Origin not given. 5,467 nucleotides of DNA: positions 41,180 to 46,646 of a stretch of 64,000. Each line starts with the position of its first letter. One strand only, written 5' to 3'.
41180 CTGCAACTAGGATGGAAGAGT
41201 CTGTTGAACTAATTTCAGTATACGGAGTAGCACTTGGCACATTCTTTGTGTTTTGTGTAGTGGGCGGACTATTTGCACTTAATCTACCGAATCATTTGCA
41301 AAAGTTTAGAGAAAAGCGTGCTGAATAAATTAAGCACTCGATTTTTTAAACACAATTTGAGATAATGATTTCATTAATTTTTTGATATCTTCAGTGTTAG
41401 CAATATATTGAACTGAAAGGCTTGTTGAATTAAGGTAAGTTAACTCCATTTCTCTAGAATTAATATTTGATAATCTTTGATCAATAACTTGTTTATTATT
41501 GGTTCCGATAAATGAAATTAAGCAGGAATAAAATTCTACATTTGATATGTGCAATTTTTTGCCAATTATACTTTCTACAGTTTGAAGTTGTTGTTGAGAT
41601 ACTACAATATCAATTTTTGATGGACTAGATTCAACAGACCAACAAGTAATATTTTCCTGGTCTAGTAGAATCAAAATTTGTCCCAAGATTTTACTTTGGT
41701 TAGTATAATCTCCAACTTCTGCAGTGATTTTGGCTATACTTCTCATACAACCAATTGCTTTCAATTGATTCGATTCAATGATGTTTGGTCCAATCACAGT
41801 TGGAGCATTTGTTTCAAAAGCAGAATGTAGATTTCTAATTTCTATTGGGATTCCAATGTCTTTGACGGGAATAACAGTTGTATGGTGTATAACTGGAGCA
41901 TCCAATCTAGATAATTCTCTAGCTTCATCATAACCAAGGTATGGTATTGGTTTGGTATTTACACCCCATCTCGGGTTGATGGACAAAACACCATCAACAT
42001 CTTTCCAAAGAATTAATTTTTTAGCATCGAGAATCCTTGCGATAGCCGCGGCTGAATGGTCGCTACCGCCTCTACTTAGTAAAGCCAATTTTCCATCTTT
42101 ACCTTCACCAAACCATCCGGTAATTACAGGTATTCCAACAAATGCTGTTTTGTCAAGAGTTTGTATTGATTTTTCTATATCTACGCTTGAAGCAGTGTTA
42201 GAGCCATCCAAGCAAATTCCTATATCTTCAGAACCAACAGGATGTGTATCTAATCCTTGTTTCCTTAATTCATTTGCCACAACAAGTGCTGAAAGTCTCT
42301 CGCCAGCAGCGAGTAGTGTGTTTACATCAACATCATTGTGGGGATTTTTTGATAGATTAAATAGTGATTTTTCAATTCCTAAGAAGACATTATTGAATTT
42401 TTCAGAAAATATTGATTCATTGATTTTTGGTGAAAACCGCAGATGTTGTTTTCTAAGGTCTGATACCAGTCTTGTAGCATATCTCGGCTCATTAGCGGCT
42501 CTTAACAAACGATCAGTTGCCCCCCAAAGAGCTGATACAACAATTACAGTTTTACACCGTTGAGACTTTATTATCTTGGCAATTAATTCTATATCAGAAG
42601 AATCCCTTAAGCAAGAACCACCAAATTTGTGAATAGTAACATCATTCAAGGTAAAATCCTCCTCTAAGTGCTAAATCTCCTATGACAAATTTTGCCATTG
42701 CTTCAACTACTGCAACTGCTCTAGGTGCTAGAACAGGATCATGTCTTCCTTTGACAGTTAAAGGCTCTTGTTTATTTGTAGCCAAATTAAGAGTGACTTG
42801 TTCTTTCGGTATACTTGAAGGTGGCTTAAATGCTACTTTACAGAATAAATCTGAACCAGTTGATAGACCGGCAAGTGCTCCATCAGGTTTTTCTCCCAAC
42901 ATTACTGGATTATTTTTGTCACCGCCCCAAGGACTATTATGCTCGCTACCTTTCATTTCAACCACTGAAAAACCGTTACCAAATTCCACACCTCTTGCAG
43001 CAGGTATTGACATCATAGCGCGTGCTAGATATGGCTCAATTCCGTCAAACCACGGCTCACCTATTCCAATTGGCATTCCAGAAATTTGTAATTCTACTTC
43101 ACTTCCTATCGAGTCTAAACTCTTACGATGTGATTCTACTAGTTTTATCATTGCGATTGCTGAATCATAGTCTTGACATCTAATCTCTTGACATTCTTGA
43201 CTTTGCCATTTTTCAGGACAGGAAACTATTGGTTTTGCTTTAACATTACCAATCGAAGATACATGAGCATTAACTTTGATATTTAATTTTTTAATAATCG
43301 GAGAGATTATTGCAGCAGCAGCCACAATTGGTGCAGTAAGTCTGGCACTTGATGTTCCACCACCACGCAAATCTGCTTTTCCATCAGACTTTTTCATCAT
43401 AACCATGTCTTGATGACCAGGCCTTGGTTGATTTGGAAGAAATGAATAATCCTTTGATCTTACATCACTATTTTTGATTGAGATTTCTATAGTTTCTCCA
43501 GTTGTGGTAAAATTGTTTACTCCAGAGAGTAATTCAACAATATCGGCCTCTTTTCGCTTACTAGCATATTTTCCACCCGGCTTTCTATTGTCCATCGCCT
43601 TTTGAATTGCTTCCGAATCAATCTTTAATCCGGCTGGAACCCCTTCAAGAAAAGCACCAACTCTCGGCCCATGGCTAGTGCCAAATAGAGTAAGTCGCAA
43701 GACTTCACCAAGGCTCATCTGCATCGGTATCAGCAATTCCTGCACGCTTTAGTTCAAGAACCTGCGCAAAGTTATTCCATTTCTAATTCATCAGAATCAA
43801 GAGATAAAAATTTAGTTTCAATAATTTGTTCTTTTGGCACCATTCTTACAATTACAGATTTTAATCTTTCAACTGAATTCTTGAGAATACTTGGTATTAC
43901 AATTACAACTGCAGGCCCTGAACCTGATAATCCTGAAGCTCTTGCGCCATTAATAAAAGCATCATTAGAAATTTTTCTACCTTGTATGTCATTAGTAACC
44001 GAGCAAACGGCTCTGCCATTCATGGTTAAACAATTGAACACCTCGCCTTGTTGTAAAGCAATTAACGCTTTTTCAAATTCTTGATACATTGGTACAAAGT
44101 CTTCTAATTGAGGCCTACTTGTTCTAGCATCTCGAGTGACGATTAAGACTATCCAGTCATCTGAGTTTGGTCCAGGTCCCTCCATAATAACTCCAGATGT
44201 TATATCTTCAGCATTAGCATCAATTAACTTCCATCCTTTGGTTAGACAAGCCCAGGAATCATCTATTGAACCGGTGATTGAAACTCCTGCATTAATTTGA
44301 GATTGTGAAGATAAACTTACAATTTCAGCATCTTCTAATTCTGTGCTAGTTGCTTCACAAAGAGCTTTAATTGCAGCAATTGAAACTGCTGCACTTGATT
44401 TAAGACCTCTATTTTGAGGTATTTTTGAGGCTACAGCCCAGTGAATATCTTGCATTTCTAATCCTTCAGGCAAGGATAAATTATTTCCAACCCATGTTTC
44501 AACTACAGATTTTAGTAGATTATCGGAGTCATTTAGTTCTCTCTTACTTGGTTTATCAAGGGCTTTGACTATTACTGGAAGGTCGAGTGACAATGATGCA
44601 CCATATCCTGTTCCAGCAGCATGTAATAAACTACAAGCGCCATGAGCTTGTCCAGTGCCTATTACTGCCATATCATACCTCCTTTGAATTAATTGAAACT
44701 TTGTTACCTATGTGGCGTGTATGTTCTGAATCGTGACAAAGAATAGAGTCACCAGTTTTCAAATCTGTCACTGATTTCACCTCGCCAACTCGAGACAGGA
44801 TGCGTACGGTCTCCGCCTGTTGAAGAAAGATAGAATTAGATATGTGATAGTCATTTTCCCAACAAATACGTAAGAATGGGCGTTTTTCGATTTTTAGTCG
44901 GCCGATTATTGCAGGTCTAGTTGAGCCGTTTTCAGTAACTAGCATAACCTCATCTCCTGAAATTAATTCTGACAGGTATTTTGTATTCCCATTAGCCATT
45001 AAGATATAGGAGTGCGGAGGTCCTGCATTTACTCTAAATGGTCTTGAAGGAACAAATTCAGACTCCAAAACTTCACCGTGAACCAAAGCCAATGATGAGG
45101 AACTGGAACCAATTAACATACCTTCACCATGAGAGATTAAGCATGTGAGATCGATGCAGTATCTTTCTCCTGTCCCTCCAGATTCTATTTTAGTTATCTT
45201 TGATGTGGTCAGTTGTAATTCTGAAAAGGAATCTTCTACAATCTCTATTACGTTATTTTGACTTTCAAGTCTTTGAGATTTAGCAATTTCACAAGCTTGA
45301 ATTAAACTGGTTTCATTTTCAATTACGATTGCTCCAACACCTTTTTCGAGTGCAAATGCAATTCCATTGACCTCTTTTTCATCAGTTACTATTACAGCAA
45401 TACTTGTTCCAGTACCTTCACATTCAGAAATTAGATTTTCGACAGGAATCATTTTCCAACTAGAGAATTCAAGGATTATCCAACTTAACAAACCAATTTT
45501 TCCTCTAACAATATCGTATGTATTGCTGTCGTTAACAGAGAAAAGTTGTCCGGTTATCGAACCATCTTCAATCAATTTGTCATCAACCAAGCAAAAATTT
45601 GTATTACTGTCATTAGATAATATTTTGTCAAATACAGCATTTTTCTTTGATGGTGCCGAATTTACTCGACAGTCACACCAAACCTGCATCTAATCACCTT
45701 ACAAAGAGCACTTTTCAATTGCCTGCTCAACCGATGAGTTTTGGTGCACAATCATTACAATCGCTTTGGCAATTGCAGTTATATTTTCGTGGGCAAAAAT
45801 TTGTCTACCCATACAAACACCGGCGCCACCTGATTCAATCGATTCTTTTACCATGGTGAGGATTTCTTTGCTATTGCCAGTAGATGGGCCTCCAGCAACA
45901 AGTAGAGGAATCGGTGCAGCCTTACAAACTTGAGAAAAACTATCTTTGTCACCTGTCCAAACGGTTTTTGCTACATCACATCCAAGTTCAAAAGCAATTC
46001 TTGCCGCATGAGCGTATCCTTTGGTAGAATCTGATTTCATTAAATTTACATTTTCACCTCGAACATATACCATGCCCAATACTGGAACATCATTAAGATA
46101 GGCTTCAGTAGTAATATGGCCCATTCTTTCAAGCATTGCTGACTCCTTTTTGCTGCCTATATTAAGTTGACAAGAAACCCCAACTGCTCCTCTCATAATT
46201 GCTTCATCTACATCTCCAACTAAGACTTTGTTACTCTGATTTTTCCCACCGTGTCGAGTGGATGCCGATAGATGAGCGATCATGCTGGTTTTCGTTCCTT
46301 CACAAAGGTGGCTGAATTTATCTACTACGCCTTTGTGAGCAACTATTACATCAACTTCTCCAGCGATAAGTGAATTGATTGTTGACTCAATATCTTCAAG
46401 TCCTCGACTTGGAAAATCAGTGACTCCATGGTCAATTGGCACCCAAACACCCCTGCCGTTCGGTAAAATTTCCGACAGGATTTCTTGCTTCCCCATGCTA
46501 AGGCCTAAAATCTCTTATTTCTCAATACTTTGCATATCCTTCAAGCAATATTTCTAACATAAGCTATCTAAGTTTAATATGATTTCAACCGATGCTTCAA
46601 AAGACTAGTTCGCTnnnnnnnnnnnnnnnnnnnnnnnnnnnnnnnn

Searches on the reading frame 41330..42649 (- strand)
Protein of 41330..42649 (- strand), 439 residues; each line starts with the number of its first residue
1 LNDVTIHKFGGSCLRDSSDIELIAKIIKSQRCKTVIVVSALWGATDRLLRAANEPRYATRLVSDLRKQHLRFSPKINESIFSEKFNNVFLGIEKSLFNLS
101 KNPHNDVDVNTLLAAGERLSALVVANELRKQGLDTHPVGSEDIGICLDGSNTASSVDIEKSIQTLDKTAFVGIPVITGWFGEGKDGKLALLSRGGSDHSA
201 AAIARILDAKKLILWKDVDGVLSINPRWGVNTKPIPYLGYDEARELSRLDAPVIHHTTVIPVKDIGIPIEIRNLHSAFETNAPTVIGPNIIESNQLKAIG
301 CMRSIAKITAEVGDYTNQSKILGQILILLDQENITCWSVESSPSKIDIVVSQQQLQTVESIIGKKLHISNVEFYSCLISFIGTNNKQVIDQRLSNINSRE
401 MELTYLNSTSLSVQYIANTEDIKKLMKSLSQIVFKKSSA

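Call 16: search_protein_families(library=pfam, proteins=[window:41330-42649:-], max_evalue=0.00001)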
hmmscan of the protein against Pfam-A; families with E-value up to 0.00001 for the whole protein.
window:41330-42649:- (439 aa): 1 family
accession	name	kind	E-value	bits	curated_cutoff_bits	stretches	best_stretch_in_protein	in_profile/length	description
PF00696.33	AA_kinase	-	4.9e-36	125.1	24.9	1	4-273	2-234/234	Amino acid kinase family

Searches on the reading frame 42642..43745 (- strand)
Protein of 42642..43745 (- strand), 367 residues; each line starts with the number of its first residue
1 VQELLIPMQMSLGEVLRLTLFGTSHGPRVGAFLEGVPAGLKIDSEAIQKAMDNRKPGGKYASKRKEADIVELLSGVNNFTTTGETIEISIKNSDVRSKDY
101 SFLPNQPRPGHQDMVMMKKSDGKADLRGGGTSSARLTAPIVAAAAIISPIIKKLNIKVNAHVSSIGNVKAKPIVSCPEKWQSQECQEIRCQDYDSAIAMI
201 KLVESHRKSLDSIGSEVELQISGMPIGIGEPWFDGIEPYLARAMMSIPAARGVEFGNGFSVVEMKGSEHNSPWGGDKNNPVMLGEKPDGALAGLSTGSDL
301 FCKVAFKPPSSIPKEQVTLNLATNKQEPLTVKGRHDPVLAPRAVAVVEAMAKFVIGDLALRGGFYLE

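Call 16: search_protein_families(library=pfam, proteins=[window:42642-43745:-], max_evalue=0.00001)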
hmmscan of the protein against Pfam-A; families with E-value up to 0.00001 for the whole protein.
window:42642-43745:- (367 aa): 1 family
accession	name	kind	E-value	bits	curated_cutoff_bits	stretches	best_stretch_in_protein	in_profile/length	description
PF01264.26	Chorismate_synt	-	2.2e-105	352.4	27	1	16-360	1-327/327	Chorismate synthase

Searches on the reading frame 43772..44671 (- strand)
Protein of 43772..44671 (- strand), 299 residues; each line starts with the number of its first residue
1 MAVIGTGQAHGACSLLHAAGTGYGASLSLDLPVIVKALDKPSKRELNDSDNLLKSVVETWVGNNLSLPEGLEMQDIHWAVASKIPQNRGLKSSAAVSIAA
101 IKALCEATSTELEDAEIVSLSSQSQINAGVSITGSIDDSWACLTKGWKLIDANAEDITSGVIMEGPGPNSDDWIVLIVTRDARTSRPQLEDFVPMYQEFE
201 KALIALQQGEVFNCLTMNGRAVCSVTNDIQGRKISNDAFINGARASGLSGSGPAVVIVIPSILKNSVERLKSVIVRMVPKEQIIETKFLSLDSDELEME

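Call 16: search_protein_families(library=pfam, proteins=[window:43772-44671:-], max_evalue=0.00001)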
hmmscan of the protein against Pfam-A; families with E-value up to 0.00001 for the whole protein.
window:43772-44671:- (299 aa): 1 family
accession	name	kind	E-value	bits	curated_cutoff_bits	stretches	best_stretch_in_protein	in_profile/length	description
PF00288.32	GHMP_kinases_N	-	4.9e-12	46.3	22.3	1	74-145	16-86/87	GHMP kinases N terminal domain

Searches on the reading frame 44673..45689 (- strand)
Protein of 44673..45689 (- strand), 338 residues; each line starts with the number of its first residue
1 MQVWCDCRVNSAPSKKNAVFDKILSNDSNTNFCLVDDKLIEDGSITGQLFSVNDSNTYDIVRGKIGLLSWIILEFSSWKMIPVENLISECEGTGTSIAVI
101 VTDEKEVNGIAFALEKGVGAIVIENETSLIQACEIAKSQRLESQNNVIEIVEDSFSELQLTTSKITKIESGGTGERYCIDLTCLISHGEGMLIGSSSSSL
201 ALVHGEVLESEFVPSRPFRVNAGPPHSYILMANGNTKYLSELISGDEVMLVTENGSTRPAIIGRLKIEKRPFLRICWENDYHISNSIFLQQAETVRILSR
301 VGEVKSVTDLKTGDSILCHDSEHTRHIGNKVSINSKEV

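Call 16: search_protein_families(library=pfam, proteins=[window:44673-45689:-], max_evalue=0.00001)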
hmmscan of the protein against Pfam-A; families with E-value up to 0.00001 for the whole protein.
window:44673-45689:- (338 aa): 1 family
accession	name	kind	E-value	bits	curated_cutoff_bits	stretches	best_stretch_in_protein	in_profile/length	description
PF01959.21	DHQS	-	3.8e-81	273.1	22.2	1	37-332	56-338/344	3-dehydroquinate synthase II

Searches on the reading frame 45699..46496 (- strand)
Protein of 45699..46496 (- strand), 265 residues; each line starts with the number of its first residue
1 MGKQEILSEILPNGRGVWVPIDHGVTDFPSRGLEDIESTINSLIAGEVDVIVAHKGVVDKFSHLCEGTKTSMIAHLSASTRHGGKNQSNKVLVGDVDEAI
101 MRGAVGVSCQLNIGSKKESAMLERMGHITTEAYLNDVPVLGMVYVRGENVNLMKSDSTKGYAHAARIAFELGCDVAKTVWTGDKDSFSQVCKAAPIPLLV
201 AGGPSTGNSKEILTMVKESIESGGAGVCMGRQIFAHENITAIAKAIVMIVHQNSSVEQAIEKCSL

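Call 16: search_protein_families(library=pfam, proteins=[window:45699-46496:-], max_evalue=0.00001)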
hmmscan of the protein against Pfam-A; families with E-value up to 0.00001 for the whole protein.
window:45699-46496:- (265 aa): 1 family
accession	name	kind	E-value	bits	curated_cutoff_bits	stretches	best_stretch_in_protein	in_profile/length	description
PF01791.15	DeoC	-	5e-37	128.2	23.8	1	18-236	3-229/229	DeoC/LacD family aldolase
